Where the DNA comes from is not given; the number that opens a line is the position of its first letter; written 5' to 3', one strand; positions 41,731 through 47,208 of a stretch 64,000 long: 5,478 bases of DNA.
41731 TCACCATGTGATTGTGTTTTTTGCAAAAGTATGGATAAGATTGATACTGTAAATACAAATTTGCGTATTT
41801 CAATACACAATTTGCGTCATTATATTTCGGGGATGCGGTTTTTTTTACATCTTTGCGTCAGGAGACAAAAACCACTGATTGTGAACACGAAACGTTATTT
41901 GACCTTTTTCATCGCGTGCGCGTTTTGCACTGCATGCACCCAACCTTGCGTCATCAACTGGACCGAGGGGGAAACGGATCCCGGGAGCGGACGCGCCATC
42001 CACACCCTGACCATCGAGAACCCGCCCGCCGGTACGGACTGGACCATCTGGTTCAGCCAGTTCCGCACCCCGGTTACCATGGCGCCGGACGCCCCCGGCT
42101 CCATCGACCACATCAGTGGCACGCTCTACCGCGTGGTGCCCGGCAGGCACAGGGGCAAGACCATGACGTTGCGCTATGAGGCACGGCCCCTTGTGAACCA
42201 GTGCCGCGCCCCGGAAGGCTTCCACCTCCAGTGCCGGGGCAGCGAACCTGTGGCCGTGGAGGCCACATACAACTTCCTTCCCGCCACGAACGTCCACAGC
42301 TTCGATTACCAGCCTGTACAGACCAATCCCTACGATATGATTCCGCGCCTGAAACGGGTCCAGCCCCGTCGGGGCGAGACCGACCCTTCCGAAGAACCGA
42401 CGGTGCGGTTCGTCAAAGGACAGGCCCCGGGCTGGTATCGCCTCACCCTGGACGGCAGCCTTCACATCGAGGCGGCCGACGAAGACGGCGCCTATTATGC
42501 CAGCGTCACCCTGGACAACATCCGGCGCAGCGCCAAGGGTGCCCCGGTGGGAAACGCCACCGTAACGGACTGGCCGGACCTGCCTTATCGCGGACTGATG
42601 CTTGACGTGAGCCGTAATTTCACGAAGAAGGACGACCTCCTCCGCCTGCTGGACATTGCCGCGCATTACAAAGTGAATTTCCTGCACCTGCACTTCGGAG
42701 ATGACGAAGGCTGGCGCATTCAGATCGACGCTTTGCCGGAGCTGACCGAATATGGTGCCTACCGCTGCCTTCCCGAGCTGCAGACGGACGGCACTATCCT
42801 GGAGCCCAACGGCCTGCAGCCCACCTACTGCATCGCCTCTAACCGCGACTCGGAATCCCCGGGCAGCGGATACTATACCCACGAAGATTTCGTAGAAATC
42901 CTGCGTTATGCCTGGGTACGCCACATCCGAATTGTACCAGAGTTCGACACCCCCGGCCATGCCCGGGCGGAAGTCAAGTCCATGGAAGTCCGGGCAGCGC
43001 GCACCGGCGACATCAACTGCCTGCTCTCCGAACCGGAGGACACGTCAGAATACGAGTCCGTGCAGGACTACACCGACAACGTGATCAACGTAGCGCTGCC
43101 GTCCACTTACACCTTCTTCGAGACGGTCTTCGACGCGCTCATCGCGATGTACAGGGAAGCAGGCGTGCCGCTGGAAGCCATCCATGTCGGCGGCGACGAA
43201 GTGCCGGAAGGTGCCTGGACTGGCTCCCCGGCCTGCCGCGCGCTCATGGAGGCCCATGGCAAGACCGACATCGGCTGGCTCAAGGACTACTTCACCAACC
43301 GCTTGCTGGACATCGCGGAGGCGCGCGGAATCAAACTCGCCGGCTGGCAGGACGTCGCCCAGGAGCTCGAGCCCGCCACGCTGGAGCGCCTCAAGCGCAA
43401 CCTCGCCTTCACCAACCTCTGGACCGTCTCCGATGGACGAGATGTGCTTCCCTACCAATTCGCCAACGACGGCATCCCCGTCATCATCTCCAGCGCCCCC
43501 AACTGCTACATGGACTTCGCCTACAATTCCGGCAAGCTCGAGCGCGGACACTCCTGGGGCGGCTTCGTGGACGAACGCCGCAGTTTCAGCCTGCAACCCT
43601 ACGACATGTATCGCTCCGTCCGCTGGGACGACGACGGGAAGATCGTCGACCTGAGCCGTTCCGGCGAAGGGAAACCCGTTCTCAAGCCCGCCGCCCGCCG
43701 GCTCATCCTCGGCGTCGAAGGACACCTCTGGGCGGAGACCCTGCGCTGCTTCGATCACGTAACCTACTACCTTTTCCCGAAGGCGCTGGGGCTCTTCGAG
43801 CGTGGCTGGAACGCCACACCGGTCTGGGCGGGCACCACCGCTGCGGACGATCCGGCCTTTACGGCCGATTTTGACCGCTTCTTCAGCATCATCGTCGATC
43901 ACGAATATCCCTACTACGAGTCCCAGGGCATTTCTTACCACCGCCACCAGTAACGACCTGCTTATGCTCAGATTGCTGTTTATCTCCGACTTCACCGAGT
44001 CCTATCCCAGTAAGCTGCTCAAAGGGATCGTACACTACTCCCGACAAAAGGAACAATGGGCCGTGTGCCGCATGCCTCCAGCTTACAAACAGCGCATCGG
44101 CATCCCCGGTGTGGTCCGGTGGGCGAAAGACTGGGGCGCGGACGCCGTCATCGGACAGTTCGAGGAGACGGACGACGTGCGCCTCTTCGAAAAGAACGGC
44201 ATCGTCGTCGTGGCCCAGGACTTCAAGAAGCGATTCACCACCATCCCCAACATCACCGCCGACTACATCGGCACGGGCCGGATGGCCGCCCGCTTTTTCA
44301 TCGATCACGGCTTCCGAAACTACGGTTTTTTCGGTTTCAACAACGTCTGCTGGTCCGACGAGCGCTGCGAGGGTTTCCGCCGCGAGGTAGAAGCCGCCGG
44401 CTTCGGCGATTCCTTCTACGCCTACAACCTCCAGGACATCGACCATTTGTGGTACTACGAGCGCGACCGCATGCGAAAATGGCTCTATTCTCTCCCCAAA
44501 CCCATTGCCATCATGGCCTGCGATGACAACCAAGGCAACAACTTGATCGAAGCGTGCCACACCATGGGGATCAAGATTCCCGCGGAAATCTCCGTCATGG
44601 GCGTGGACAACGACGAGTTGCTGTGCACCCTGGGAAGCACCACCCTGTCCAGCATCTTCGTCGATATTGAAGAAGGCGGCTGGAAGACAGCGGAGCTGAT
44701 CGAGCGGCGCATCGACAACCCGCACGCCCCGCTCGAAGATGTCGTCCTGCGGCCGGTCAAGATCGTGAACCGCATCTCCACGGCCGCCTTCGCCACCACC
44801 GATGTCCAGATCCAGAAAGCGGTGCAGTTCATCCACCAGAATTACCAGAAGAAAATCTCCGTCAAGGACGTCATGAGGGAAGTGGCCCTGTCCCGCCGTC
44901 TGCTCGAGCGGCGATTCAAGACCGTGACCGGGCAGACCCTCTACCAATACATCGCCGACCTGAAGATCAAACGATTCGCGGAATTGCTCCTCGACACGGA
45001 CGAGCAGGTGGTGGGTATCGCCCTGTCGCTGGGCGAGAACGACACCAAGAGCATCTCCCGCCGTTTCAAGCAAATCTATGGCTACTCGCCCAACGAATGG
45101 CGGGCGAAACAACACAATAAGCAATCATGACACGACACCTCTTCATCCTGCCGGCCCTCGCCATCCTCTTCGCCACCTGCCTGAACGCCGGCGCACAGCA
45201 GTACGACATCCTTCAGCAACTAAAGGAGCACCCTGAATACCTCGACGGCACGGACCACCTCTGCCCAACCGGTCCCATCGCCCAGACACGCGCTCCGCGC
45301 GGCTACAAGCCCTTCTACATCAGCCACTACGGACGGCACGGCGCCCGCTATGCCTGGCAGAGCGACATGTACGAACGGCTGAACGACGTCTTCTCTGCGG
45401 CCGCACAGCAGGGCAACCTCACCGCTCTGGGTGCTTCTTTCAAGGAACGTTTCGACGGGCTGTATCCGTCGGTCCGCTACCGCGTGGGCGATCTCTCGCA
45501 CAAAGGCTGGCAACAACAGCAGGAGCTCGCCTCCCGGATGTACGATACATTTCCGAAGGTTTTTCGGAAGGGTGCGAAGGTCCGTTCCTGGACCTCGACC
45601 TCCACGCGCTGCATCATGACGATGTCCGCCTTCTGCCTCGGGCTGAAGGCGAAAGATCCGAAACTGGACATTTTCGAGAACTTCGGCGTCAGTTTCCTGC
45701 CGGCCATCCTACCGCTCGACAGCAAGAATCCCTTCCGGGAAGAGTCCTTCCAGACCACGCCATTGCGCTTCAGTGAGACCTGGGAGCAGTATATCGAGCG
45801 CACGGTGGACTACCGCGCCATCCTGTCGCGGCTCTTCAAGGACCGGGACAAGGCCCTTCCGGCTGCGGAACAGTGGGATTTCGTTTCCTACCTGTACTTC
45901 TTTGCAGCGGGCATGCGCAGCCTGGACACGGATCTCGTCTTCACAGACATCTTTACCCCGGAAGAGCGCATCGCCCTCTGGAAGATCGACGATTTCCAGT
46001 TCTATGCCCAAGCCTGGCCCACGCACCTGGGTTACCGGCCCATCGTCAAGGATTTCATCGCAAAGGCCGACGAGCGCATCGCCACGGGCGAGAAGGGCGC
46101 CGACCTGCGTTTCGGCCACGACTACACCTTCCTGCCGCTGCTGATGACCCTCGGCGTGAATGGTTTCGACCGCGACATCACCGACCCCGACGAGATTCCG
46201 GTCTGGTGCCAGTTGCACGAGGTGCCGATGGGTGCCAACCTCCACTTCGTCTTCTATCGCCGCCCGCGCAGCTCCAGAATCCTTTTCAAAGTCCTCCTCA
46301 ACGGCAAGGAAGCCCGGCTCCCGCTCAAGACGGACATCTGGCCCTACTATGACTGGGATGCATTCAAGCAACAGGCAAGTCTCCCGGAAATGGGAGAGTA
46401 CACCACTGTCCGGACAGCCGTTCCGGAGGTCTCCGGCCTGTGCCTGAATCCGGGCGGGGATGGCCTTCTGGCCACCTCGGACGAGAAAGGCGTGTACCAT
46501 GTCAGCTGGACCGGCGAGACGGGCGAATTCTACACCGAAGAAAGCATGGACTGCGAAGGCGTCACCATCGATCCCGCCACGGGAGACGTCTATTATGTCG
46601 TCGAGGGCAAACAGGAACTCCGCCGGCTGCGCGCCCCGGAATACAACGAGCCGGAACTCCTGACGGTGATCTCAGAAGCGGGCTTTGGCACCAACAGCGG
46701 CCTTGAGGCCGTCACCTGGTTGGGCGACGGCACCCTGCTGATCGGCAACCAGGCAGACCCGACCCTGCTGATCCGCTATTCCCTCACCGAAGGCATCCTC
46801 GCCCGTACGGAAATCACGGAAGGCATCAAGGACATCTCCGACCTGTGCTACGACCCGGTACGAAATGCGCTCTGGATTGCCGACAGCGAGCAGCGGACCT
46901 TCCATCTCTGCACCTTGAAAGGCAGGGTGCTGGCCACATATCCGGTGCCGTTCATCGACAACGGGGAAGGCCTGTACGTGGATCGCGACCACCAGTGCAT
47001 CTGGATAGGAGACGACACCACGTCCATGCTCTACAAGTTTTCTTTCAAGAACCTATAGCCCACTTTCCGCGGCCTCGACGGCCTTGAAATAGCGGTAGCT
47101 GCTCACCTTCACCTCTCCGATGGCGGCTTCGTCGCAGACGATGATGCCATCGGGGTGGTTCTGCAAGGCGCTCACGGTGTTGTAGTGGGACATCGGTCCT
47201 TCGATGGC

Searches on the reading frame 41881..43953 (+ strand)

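Call 9: search_protein_families(library=pfam, proteins=[window:41881-43953:+])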
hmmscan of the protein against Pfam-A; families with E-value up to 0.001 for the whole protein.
window:41881-43953:+ (690 aa): 2 families
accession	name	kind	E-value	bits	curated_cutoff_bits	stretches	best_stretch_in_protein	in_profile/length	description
PF00728.28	Glyco_hydro_20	-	3e-80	270.7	22.3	1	235-645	2-347/348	Glycosyl hydrolase family 20, catalytic domain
PF02838.20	Glyco_hydro_20b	-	0.00013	23.2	26.1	1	179-231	71-124/124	Glycosyl hydrolase family 20, domain 2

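Call 10: search_protein_families(library=ncbifam, proteins=[window:41881-43953:+])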
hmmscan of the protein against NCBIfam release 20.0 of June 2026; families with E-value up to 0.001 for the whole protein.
window:41881-43953:+ (690 aa): 1 family
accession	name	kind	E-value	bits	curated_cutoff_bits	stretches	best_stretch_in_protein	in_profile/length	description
NF041654.1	GlcNAcase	equivalog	0.00032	19.3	1000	1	176-240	88-149/732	beta-N-acetylglucosaminidase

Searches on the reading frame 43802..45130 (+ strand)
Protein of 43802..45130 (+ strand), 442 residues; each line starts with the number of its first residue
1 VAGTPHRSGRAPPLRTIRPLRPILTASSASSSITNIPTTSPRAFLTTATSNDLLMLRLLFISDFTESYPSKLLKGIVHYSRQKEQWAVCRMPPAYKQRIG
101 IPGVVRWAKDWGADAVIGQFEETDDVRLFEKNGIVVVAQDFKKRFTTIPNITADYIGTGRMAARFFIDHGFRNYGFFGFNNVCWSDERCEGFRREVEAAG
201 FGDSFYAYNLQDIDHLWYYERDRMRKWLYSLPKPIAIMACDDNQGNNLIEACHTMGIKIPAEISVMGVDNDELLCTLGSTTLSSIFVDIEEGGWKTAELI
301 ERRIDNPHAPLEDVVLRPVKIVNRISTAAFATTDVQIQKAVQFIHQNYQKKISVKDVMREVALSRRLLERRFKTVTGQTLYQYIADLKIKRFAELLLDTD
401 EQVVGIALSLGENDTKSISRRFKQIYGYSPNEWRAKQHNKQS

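Call 9: search_protein_families(library=pfam, proteins=[window:43802-45130:+])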
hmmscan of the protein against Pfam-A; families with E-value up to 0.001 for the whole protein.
window:43802-45130:+ (442 aa): 3 families
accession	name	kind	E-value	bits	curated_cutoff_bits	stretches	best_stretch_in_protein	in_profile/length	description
PF13377.12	Peripla_BP_3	-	7.8e-29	101.3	26.5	1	164-327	2-167/167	Periplasmic binding protein-like domain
PF12833.13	HTH_18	-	7.2e-17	61.9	33.6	1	359-435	3-79/80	Helix-turn-helix domain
PF00165.29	HTH_AraC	-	9.2e-14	51.6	26.6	1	344-384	1-41/42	Bacterial regulatory helix-turn-helix proteins, AraC family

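Call 10: search_protein_families(library=ncbifam, proteins=[window:43802-45130:+])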
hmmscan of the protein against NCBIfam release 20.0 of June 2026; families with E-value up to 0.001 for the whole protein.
window:43802-45130:+ (442 aa): 34 families (the best 25 are shown)
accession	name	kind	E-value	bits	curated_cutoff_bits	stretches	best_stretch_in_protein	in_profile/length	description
NF047455.1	TF_Staph_AryK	equivalog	7.5e-17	60.8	850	1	329-441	151-263/759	transcriptional regulator AryK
NF007860.0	PRK10572.1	equivalog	2.3e-16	59.5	208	1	282-440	136-288/292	arabinose operon transcriptional regulator AraC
TIGR04094.1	adjacent_YSIRK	equivalog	4.8e-16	58.7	200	1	331-434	281-383/383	YSIRK-targeted surface antigen transcriptional regulator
NF010028.0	PRK13503.1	equivalog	6e-14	52.1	288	1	326-438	162-274/278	HTH-type transcriptional activator RhaS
NF047341.1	lactose_RbsR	equivalog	6.7e-13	48.6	382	1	61-329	68-330/331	ribose utilization transcriptional repressor RbsR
NF007693.0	PRK10371.1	equivalog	7.2e-13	48.4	253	1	336-440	199-303/309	transcriptional regulator MelR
NF012144.2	ramA_TF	equivalog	1.5e-12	47.9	180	1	337-438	7-108/108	RamA family antibiotic efflux transcriptional regulator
NF006902.0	PRK09393.1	equivalog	1.7e-12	47.2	425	1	333-440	218-325/327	transcriptional regulator FtrA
NF007584.0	PRK10219.1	equivalog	2.2e-12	47.3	174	1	336-435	6-105/107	superoxide response transcriptional regulator SoxS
NF047788.1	TransRegPocR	equivalog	1.6e-11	44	500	1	321-440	174-294/296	transcriptional regulator PocR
NF007243.0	PRK09685.1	equivalog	2e-10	40.6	199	1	332-436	195-301/303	transcriptional regulator FeaR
NF007743.0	PRK10423.1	equivalog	4.5e-10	39.1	531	1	154-322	160-326/330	ribose operon transcriptional repressor RbsR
NF008564.0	PRK11511.1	equivalog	1.8e-09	37.8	202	1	333-437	7-111/127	MDR efflux pump AcrAB transcriptional activator MarA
NF012198.0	MarA_TF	equivalog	3.8e-09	36.7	250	1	333-436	7-110/124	MDR efflux pump AcrAB transcriptional activator MarA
NF007979.0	PRK10703.1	equivalog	1.3e-08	34.4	501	1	133-331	139-335/341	HTH-type transcriptional repressor PurR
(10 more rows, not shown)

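Call 14: find_related_loci(query=window:43964-45127:+, collection=genome_contigs, flank=10000)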
Query window:43964-45127:+ (388 aa) in genome_contigs; peptide patterns used: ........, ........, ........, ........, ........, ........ (x = any residue, [..] = any of these).
155 stretches matched a pattern; 118 encode a relative of the query (tblastn E <= 1e-3); the best 80 are kept; 80 distinct loci.
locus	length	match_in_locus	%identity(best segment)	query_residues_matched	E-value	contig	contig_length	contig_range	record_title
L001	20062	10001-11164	90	1-388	0e+0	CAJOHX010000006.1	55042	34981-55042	uncultured Bacteroidales bacterium isolate Red_deer_4_mag_112 genome assembly, contig: scaffold_639, whole genome shotgu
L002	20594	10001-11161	85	1-387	0e+0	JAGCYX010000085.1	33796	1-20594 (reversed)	MAG: Bacteroidales bacterium isolate RGIG10249 Yak_Rumen-5__c1629929, whole genome shotgun sequence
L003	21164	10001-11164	83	1-388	0e+0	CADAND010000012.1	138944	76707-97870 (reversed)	MAG: uncultured Bacteroidia bacterium isolate RUG13447 genome assembly, contig: RUG13447_asm_12, whole genome shotgun se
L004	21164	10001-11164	84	1-388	0e+0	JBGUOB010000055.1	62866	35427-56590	MAG: Candidatus Cryptobacteroides sp. isolate ruminal_MAG_197 ruminal_MAG_197_contig_0055, whole genome shotgun sequence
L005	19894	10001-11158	84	1-387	0e+0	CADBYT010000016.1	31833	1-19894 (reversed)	MAG: uncultured Bacteroidia bacterium isolate RUG14425 genome assembly, contig: RUG14425_asm_16, whole genome shotgun se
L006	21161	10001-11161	83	1-387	0e+0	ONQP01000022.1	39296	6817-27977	uncultured Bacteroidales bacterium isolate RUG544 genome assembly, contig: scaffold_1222, whole genome shotgun sequence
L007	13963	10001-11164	77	1-388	0e+0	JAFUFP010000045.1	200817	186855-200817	MAG: Bacteroidales bacterium isolate RGIG4450 Roe_deer_Omasum-4__c3931, whole genome shotgun sequence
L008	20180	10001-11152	81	1-384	0e+0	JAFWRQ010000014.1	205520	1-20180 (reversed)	MAG: Bacteroidales bacterium isolate RGIG6008 Sheep_Omasum-3__c222776, whole genome shotgun sequence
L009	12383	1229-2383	77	1-386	0e+0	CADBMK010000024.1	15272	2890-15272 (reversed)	MAG: uncultured Bacteroidia bacterium isolate RUG14102 genome assembly, contig: RUG14102_asm_24, whole genome shotgun se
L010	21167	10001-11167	81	1-388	0e+0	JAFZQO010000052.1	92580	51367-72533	MAG: Bacteroidales bacterium isolate RGIG8007 Water_buffalos_Rumen-1__c1036547, whole genome shotgun sequence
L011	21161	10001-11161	81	1-386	0e+0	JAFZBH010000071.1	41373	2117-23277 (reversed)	MAG: Bacteroidales bacterium isolate RGIG7610 Water_buffalos_Omasum-5__c1094667, whole genome shotgun sequence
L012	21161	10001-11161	84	1-387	0e+0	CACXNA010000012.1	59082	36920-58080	MAG: uncultured Bacteroidia bacterium isolate RUG11407 genome assembly, contig: RUG11407_asm_12, whole genome shotgun se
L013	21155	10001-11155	75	1-385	0e+0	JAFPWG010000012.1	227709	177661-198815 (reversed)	MAG: Bacteroidales bacterium isolate RGIG1532 Goat_Abomasum-5__c304, whole genome shotgun sequence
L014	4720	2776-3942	77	1-388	0e+0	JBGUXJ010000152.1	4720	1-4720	MAG: Candidatus Cryptobacteroides sp. isolate ruminal_MAG_56 ruminal_MAG_56_contig_0152, whole genome shotgun sequence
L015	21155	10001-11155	74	1-385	0e+0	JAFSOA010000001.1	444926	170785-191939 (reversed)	MAG: Bacteroidales bacterium isolate RGIG3317 Goat_Reticulum-5__c43, whole genome shotgun sequence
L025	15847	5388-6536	68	1-383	0e+0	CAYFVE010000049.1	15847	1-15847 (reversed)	MAG TPA_asm: uncultured Muribaculaceae bacterium isolate ERP107106_co1_256 genome assembly, contig: NODE_3566_length_158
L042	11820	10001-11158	60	1-386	1e-161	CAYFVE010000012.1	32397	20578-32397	MAG TPA_asm: uncultured Muribaculaceae bacterium isolate ERP107106_co1_256 genome assembly, contig: NODE_1220_length_323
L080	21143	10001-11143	45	1-382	3e-120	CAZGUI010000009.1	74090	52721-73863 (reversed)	MAG TPA_asm: uncultured Bacteroides sp. isolate binchicken_co157_435 genome assembly, contig: NODE_518_length_74090_cov_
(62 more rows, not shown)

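Call 24: search_solved_structures(query=window:43964-45127:+, max_evalue=0.001, show_alignments=1)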
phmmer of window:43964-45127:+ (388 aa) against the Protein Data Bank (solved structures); distinct sequences matched with E-value up to 0.001: 26.
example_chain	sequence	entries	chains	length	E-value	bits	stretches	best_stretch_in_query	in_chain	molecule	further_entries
4fe4_A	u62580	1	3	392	2.8e-37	131.7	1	9-381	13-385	Xylose operon regulatory protein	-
4fe7_A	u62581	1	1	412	3.4e-37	131.4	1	9-381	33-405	Xylose operon regulatory protein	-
12aw_A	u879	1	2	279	1.9e-10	43.4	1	283-383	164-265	HYBRID TWO-COMPONENT SYSTEM PROTEIN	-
3oio_A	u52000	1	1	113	5.1e-10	42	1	281-383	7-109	Transcriptional regulator (AraC-type DNA-binding domain-containing proteins)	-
7bef_G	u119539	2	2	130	2.9e-09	39.5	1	283-386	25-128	Transcriptional activator RamA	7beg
1xs9_A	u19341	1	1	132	8.2e-09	38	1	278-382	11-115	Multiple antibiotic resistance protein marA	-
1bl0_A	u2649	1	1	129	9e-09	37.9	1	279-382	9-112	PROTEIN (MULTIPLE ANTIBIOTIC RESISTANCE PROTEIN)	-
9nt3_D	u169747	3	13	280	1.5e-08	37.1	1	64-274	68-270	Ancestral LacI Transcription Factor | LacI Transcription Factor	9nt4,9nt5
7w5w_J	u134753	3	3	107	1e-07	34.4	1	283-381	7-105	Regulatory protein SoxS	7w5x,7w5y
3k4h_A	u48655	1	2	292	1.3e-07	34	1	73-270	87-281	putative transcriptional regulator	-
7r3w_A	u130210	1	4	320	3.2e-07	32.8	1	276-381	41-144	Putative bacterial regulatory helix-turn-helix protein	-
3oqo_A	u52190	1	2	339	8.8e-07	31.3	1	71-275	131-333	Catabolite control protein A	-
1sxg_A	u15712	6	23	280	9.6e-07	31.2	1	72-249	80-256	Glucose-resistance amylase regulator | Catabolite control protein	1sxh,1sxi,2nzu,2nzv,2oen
2fep_A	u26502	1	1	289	1.2e-06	30.9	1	71-272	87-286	Catabolite control protein A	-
1zvv_A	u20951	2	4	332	1.3e-06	30.8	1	72-246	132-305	Glucose-resistance amylase regulator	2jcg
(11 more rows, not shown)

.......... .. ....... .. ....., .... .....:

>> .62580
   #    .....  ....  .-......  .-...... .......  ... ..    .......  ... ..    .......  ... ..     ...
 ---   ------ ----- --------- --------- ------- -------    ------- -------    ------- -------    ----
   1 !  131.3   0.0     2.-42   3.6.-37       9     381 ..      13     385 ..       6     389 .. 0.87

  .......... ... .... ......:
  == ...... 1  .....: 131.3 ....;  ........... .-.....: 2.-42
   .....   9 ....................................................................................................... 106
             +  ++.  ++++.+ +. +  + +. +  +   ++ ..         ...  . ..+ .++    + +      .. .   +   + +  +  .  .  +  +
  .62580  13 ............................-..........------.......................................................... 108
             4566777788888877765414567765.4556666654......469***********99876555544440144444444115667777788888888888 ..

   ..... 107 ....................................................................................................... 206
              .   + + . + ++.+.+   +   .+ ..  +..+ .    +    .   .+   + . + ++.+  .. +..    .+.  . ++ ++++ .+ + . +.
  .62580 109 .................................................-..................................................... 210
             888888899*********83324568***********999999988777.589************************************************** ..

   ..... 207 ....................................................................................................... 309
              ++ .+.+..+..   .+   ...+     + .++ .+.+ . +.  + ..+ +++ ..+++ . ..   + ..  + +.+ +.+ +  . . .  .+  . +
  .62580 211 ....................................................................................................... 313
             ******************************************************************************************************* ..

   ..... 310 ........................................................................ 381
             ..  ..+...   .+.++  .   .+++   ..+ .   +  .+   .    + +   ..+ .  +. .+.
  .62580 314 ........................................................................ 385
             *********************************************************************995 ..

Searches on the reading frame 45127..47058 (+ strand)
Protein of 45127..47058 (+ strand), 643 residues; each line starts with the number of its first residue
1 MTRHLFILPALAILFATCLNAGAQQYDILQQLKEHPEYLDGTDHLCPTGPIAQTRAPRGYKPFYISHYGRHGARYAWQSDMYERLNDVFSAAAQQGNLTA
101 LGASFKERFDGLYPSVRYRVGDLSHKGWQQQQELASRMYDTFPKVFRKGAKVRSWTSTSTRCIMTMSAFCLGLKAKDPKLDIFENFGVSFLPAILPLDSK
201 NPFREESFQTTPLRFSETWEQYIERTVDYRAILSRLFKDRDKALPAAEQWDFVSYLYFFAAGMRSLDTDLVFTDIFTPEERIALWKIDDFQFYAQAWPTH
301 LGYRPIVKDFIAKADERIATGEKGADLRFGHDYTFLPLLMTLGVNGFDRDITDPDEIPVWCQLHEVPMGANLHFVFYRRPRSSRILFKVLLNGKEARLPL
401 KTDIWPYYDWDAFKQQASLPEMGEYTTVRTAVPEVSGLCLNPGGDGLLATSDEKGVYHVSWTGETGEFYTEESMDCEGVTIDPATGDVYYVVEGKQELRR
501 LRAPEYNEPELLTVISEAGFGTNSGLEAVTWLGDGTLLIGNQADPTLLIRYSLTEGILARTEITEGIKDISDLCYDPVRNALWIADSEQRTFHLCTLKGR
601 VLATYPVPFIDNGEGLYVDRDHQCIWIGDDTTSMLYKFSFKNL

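Call 9: search_protein_families(library=pfam, proteins=[window:45127-47058:+])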
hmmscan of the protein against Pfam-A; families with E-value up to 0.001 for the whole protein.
window:45127-47058:+ (643 aa): 3 families
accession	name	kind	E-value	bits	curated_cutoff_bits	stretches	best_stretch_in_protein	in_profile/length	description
PF00328.27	His_Phos_2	-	7.6e-12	45.7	23.6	1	70-392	10-354/354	Histidine phosphatase superfamily (branch 2)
PF06977.17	SdiA-regulated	-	3.1e-07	30.3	21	1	562-640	17-94/249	SdiA-regulated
PF13449.12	Phytase-like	-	1.6e-06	28.7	27.6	1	462-540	56-141/284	Esterase-like activity of phytase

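Call 10: search_protein_families(library=ncbifam, proteins=[window:45127-47058:+])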
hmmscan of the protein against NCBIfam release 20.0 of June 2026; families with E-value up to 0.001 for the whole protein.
window:45127-47058:+ (643 aa): 0 families
